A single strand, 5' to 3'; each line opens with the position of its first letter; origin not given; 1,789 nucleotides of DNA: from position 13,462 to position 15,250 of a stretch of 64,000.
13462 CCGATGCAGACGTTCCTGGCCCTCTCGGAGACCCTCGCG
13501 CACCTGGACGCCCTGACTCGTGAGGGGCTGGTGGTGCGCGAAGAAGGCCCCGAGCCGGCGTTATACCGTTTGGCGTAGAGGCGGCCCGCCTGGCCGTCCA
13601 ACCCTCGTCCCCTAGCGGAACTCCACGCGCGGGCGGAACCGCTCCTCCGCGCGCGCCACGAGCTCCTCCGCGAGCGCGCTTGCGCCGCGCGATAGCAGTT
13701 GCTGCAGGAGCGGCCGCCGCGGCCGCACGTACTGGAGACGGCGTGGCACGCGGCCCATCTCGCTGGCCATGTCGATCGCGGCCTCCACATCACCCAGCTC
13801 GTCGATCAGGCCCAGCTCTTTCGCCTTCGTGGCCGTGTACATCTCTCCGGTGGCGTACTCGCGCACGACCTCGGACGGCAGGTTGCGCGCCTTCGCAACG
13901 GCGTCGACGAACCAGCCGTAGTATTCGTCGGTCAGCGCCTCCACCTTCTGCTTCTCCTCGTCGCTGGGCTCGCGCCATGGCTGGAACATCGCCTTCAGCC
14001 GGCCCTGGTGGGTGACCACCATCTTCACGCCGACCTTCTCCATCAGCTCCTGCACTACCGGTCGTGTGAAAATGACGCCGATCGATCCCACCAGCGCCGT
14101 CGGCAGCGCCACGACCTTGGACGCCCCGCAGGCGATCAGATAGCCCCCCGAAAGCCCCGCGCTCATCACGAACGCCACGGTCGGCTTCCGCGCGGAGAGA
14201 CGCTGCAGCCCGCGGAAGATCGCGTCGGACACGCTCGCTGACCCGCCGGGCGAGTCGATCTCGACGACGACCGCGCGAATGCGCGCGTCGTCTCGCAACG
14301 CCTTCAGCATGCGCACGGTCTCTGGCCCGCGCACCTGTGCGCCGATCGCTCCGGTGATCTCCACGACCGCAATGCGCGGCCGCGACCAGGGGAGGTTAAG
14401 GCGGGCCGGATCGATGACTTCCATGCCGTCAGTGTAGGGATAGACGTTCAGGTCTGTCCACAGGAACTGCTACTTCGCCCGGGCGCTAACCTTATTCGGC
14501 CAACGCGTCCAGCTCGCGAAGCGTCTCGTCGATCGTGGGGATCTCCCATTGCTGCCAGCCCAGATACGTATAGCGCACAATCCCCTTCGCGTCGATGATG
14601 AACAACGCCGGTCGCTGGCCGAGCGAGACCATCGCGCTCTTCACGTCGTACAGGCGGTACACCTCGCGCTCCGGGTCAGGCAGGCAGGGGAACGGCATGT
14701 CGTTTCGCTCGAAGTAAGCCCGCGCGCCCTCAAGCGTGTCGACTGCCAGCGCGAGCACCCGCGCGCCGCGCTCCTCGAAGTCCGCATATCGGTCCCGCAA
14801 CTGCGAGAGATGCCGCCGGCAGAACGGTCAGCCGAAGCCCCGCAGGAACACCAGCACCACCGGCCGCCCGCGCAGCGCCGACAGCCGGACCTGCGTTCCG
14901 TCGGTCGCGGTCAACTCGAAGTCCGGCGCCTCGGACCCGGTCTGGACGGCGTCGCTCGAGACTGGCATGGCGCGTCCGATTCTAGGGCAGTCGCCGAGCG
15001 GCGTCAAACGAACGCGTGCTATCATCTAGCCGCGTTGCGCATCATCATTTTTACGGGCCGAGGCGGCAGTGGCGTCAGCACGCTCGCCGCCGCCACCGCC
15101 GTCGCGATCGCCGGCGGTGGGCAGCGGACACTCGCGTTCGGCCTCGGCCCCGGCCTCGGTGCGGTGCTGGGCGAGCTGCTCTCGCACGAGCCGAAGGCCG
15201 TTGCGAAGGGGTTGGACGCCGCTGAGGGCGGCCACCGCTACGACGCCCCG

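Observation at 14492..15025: Peroxiredoxin-like redoxin gene interrupted by a single in-frame TGA at the U/CxxC position: selenoprotein candidate or nascent pseudogene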

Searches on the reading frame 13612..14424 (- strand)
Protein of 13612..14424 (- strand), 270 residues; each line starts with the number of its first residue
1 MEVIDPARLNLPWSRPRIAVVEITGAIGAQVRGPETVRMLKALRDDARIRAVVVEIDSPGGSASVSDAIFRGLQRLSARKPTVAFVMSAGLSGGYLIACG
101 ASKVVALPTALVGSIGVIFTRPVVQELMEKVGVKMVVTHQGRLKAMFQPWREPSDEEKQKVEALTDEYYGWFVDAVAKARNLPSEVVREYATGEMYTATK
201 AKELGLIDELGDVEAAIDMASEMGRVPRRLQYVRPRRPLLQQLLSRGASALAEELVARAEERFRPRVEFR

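Call 28: find_encoding_contigs(protein=window:13612-14424:-, flank=10000, max_places=3)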
Protein window:13612-14424:- (270 aa): 2 contigs read that carry it; 2 places shown.
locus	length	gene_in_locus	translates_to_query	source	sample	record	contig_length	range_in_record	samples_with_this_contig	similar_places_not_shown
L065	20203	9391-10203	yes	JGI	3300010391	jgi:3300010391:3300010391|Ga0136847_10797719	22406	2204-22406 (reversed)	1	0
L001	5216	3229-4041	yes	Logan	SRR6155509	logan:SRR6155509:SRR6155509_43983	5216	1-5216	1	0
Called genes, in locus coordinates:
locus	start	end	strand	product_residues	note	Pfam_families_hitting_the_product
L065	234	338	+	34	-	-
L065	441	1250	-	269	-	PF08543:Phos_pyr_kin, PF00294:PfkB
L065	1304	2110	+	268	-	PF02146:SIR2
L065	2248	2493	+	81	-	-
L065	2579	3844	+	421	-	PF02515:CoA_transf_3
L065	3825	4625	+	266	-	PF00106:adh_short, PF13561:adh_short_C2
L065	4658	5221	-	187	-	PF04542:Sigma70_r2, PF08281:Sigma70_r4_2, PF04545:Sigma70_r4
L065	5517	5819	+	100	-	PF01978:TrmB (weak), PF24034:DUF7343 (faint), PF09339:HTH_IclR (weak), PF13412:HTH_24 (weak)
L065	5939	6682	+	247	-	PF01553:Acyltransferase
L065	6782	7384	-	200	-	-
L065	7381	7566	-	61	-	PF25212:HVO_A0114 (weak)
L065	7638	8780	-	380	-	PF02374:ArsA_ATPase, PF17886:ArsA_HSP20 (weak)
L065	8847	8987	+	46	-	PF08534:Redoxin (weak), PF00578:AhpC-TSA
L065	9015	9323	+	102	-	PF00578:AhpC-TSA, PF08534:Redoxin (weak), PF13911:AhpC-TSA_2 (weak)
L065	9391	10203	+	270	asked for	PF00574:CLP_protease (faint), PF25145:NfeD1b_N (weak), PF01343:Peptidase_S49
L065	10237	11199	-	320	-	PF00753:Lactamase_B, PF19583:ODP (weak), PF12706:Lactamase_B_2 (weak), PF21221:B_lactamase-like_C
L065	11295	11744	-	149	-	-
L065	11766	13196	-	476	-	-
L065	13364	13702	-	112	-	-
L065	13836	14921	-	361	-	-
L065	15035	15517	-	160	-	PF01797:Y1_Tnp (faint)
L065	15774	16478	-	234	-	PF01694:Rhomboid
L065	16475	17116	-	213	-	PF00300:His_Phos_1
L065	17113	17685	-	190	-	PF01923:Cob_adeno_trans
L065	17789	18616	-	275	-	PF13191:AAA_16 (weak), PF00005:ABC_tran, PF02463:SMC_N (faint), PF13304:AAA_21 (faint)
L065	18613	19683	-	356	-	PF01032:FecCD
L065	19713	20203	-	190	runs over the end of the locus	PF01497:Peripla_BP_2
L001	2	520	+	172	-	?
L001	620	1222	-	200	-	-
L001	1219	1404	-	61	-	PF25212:HVO_A0114 (weak)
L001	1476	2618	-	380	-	PF02374:ArsA_ATPase, PF17886:ArsA_HSP20 (weak)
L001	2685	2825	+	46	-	PF08534:Redoxin (weak), PF00578:AhpC-TSA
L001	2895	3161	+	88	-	PF00578:AhpC-TSA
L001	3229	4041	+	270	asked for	PF00574:CLP_protease (faint), PF25145:NfeD1b_N (weak), PF01343:Peptidase_S49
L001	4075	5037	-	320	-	PF00753:Lactamase_B, PF19583:ODP (weak), PF12706:Lactamase_B_2 (weak), PF21221:B_lactamase-like_C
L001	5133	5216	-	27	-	?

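Call 54: list_cluster_members(proteins=[P0001, P0066, window:13612-14424:-])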
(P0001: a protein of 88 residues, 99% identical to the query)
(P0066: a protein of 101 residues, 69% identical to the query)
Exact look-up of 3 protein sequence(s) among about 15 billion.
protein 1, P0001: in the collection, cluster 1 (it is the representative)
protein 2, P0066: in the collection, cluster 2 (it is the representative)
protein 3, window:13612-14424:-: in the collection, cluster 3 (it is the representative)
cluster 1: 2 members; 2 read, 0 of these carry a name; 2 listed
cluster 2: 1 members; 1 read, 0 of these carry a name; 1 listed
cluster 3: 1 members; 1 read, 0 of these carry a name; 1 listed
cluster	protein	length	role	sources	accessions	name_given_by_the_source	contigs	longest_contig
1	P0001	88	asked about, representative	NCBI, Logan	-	-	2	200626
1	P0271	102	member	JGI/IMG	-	-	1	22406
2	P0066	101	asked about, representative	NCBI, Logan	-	-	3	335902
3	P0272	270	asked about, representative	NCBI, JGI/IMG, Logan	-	-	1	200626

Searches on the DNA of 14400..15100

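Call 10: search_rna_families(source=window, start=14400, end=15100, threshold=evalue, max_evalue=10)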
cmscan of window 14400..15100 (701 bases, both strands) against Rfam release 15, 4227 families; matches with E-value up to 10: 1.
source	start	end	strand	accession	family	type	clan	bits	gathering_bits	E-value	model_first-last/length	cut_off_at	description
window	14591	14607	+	RF01133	sR3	Gene; snRNA; snoRNA; CD-box;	-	12.2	41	1.6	1-55/55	no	Small nucleolar RNA sR3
